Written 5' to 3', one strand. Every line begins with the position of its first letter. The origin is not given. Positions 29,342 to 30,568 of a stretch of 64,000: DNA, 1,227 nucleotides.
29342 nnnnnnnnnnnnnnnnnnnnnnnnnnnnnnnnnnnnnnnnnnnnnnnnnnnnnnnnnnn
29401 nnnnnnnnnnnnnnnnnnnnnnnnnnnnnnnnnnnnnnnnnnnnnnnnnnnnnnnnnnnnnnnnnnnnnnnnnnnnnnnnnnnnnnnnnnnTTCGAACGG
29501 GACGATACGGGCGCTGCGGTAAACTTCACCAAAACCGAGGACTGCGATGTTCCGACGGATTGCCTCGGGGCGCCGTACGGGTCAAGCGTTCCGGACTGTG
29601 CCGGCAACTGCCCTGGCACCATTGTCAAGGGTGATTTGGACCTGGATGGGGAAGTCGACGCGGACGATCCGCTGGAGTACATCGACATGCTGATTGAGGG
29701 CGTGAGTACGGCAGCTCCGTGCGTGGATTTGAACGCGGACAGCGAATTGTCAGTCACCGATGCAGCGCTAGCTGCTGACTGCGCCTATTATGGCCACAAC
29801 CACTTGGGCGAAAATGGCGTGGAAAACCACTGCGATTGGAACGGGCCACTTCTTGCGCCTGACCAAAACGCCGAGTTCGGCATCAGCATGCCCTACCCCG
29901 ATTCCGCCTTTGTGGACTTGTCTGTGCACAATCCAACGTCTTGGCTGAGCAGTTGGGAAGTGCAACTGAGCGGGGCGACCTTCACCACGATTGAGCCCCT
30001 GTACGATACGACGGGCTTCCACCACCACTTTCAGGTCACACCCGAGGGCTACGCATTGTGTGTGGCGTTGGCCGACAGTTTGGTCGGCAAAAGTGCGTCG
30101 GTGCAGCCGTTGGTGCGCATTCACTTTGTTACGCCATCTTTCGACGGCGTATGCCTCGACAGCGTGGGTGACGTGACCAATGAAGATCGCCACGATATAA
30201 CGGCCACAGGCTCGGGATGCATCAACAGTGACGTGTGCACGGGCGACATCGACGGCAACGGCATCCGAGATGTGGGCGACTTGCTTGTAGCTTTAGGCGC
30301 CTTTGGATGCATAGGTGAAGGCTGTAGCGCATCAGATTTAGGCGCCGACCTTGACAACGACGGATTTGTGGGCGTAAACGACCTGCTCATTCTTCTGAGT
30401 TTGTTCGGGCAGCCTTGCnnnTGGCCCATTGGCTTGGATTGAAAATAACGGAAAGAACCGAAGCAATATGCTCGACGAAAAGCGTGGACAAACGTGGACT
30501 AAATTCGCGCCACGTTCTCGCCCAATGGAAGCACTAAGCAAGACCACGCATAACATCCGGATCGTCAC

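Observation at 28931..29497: Complete lysyl-oxidase catalytic domain (Cu His-triad and LTQ Lys/Tyr retained) in a 1007-aa secreted bacterial protein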

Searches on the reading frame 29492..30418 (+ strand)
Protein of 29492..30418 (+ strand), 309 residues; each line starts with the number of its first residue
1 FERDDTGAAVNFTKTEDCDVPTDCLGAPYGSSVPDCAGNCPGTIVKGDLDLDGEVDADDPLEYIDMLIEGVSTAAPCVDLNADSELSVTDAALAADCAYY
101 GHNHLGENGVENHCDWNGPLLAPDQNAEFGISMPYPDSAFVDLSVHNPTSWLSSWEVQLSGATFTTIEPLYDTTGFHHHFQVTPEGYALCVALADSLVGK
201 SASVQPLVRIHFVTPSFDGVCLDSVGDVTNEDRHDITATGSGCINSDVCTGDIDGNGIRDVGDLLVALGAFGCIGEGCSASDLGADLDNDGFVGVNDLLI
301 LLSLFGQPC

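Call 13: search_protein_families(library=pfam, proteins=[window:29492-30418:+], max_evalue=10)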
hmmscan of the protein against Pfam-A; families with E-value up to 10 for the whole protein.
seq(309 aa): 2 families
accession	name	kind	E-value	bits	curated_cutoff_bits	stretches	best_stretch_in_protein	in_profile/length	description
PF00404.24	Dockerin_1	-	0.012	16.2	22.9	1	46-93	1-51/57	Dockerin type I domain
PF13517.12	FG-GAP_3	-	2.3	9.3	26.9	1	233-261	34-59/61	FG-GAP-like repeat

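Call 36: search_solved_structures(query=A4, max_evalue=10, show_alignments=3)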
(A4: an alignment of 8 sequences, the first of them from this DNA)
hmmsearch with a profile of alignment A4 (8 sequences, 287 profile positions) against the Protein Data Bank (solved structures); distinct sequences matched with E-value up to 10: 18.
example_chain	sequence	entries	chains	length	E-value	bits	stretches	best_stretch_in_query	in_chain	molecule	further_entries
2y3n_B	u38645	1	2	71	0.0008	21.9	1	233-285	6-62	CELLULOSOMAL FAMILY-48 PROCESSIVE GLYCOSIDE HYDROLASE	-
2vn5_B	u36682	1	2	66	0.0059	19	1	27-77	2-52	ENDOGLUCANASE A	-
5lxv_B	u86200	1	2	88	0.0093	18.4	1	28-75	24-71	Carbohydrate-binding protein WP_009985128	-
2vn6_B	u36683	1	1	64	0.01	18.3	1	27-77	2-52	ENDOGLUCANASE A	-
1daq_A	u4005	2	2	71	0.01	18.2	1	28-76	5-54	ENDOGLUCANASE SS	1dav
2mte_A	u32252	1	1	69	0.01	18.2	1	28-76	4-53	Cellulose 1,4-beta-cellobiosidase (reducing end) CelS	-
2ccl_B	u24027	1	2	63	0.19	14.1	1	232-279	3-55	ENDO-1,4-BETA-XYLANASE Y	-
4fl4_A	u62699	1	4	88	0.28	13.5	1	29-77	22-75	Glycoside hydrolase family 9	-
3ul4_B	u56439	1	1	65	0.28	13.5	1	27-74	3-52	Cellulosome enzyme, dockerin type I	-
4uyp_B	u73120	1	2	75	0.31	13.4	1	231-279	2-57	Cellulosomal scaffoldin adaptor protein B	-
2yik_A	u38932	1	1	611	0.33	13.3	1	26-76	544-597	ENDOGLUCANASE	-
7rzr_A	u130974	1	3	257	0.58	12.5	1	156-220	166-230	SARS-CoV-2 HR1 D936Y linked to a scaffold,Spike protein S2'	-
6kge_D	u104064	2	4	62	0.62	12.4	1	27-73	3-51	And cellulose-binding endoglucanase family 9 CelL ortholog dockerin domain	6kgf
1ohz_B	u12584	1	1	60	0.64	12.3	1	234-279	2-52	ENDO-1,4-BETA-XYLANASE Y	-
2jnk_A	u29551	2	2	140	0.79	12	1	232-271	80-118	Hyalurononglucosaminidase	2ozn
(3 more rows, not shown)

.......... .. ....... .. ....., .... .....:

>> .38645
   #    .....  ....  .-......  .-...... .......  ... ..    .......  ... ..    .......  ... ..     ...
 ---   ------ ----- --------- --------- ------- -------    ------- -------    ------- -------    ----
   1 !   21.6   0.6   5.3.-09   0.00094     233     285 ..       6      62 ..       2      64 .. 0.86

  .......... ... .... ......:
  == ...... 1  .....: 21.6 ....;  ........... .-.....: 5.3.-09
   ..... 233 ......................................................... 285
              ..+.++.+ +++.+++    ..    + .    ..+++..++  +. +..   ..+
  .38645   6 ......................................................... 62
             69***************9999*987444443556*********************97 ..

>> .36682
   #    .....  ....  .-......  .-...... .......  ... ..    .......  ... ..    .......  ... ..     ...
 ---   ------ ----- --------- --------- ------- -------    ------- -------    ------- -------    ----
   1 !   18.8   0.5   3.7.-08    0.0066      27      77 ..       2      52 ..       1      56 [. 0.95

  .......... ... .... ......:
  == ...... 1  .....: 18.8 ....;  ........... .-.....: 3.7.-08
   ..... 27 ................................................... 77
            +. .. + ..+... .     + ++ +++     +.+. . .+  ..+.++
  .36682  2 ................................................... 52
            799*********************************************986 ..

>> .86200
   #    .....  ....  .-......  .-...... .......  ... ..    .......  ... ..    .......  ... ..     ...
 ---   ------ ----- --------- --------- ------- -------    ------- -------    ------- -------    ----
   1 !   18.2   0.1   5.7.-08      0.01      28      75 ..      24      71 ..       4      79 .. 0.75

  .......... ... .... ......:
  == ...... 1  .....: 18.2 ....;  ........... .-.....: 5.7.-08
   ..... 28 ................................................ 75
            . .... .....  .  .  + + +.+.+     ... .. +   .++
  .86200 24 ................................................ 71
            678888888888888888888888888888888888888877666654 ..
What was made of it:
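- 30236..30418 (+): C-terminal double 'GC-type' dockerin-like tag (aa 947-1007), ending ...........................-stop. PDB profile hit to dockerin 2y3n_B, E = 8e-4 (call 36).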

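Call 47: predict_structure(alignment_id=A5)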
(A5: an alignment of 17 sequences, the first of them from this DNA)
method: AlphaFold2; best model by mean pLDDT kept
length: 292 residues; sequences in the alignment: 17
mean_pLDDT: 84.1   pTM: 0.74
mean pLDDT of the five models: 84.1, 82.5, 82.4, 80.9, 80.6
residues with pLDDT >= 90: 119; 70-90: 130; 50-70: 43; < 50: 0
segments of 3 or more residues with pLDDT < 50: none
pLDDT, mean of each block of 10 residues (from residue 1): 70 62 67 86 95 87 88 93 83 80 83 84 93 94 96 82 96 89 91 90 94 92 85 74 83 77 70 80 77 62
secondary structure, 60 per line:
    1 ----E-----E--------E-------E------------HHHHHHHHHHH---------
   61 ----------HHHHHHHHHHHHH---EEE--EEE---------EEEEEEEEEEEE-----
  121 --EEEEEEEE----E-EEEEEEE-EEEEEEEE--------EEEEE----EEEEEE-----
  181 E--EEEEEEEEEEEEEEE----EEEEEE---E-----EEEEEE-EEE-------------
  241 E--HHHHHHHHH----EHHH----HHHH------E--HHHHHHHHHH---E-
elements in order: H41-51 H71-83 E87-89 E92-94 E104-115 E123-130 E137-143 E145-152 E161-165 E170-175 E184-198 E203-208 E218-223 E225-227 H244-252 H265-268 H278-287
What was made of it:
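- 29621..29782 (+): Internal dockerin-like module (aa 742-795) with two EF-hand-like Ca2+ loops (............, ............). Two helices in the AF2 model (call 47).
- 29801..30223 (+): Cohesin-like β-sandwich (aa 802-942). AF2 model of aa 716-1007: pLDDT 84.1, pTM 0.74 (call 47).
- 30236..30418 (+): Helical in the model (call 47).
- On Dockerin (Pfam PF00404; NCBIfam NF041540 GC-type dockerin): Helices follow each loop in the model (call 47).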

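Call 50: fold_search(model_id=the predicted structure, library=pdb)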
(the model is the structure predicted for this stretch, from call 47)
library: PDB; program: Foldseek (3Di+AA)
matches with E <= 10: 1635; with E <= 0.001: 23
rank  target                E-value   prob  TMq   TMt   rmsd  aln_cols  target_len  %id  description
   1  6kgf_C                1.3e-06  1.00  0.31  0.54   4.7       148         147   16  Crystal structure of CaDoc0917(R16D)-CaCohA2 complex at pH 8.2 (released 2020-07-08)
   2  6kgc_A                1.3e-06  1.00  0.30  0.54   4.6       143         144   13  Crystal structure of CaDoc0917(R49D)-CaCohA2 complex at pH 5.4 (released 2020-07-08)
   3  6kgd_A                2.1e-06  1.00  0.31  0.54   4.5       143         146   13  Crystal structure of CaDoc0917(R49D)-CaCohA2 complex at pH 8.0 (released 2020-07-08)
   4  6kgf_A                6.8e-06  1.00  0.31  0.56   4.5       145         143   14  Crystal structure of CaDoc0917(R16D)-CaCohA2 complex at pH 8.2 (released 2020-07-08)
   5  6kge_A                9.7e-06  1.00  0.30  0.55   4.5       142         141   13  Crystal structure of CaDoc0917(R16D)-CaCohA2 complex at pH 5.5 (released 2020-07-08)
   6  2xdh                  7.8e-05  1.00  0.30  0.56   4.5       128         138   14  Non-cellulosomal cohesin from the hyperthermophilic archaeon Archaeoglobus fulgidus (released 2010-05-26)
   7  2ccl_A                8.3e-05  1.00  0.33  0.58   4.8       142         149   10  THE S45A, T46A MUTANT OF THE TYPE I COHESIN-DOCKERIN COMPLEX FROM THE CELLULOSOME OF CLOSTRIDIUM THERMOCELLUM (released 2007-02-13)
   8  5n5p_C                1.3e-04  1.00  0.29  0.53   4.8       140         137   11  Crystal structure of Ruminococcus flavefaciens' type III complex containing the fifth cohesin from scaffoldin B and th (released 2018-02-28)
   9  2jh2_B                1.7e-04  1.00  0.28  0.51   5.7       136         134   12  X-ray crystal structure of a cohesin-like module from Clostridium perfringens (released 2007-11-06)
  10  6kg8_MODEL_1_A        1.7e-04  1.00  0.28  0.46   5.5       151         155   14  Solution structure of CaCohA2 from Clostridium acetobutylicum (released 2020-07-08)
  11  2jh2_A                1.8e-04  1.00  0.30  0.55   4.1       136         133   12  X-ray crystal structure of a cohesin-like module from Clostridium perfringens (released 2007-11-06)
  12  9ifr                  1.9e-04  1.00  0.26  0.52   5.2       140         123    9  CLIPPER domain from the Gram-negative fibrillar adhesin "B9T28_05395 (released 2025-11-26)
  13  2jh2_C                2.3e-04  1.00  0.30  0.57   4.0       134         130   10  X-ray crystal structure of a cohesin-like module from Clostridium perfringens (released 2007-11-06)
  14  1ohz_A                2.6e-04  1.00  0.29  0.54   4.9       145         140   10  Cohesin-Dockerin complex from the cellulosome of Clostridium thermocellum (released 2003-11-20)
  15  5n5p_A                2.6e-04  1.00  0.29  0.53   4.7       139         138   11  Crystal structure of Ruminococcus flavefaciens' type III complex containing the fifth cohesin from scaffoldin B and th (released 2018-02-28)
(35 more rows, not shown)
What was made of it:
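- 29801..30223 (+): Of the 23 Foldseek PDB hits with E <= 0.001, 22 are cohesin or cohesin-like modules (E 1e-6 to 1e-3, probability 0.99-1.00, target TM 0.46-0.58; call 50).
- Cohesin-like fold (calls 47, 50).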

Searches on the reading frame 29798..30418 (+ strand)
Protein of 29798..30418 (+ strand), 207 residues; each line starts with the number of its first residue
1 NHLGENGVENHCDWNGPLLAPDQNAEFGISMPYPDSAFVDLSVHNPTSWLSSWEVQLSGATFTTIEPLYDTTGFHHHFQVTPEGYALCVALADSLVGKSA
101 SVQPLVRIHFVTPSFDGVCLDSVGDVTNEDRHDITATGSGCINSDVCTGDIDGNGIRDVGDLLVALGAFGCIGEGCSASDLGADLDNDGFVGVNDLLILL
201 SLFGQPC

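Call 55: search_protein_families(library=ncbifam, proteins=[window:29798-30418:+], max_evalue=0.1)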
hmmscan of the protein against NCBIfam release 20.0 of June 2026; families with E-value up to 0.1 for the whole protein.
window:29798-30418:+ (207 aa): 1 family
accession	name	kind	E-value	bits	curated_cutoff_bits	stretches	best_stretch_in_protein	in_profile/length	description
NF041540.1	dockerin_GC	domain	0.006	17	29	1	147-207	1-67/67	GC-type dockerin domain-anchored protein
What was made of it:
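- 30236..30418 (+): NCBIfam NF041540 dockerin_GC at E = 0.006 and 17 bits, below the cutoff of 29 but covering the full model (call 55).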
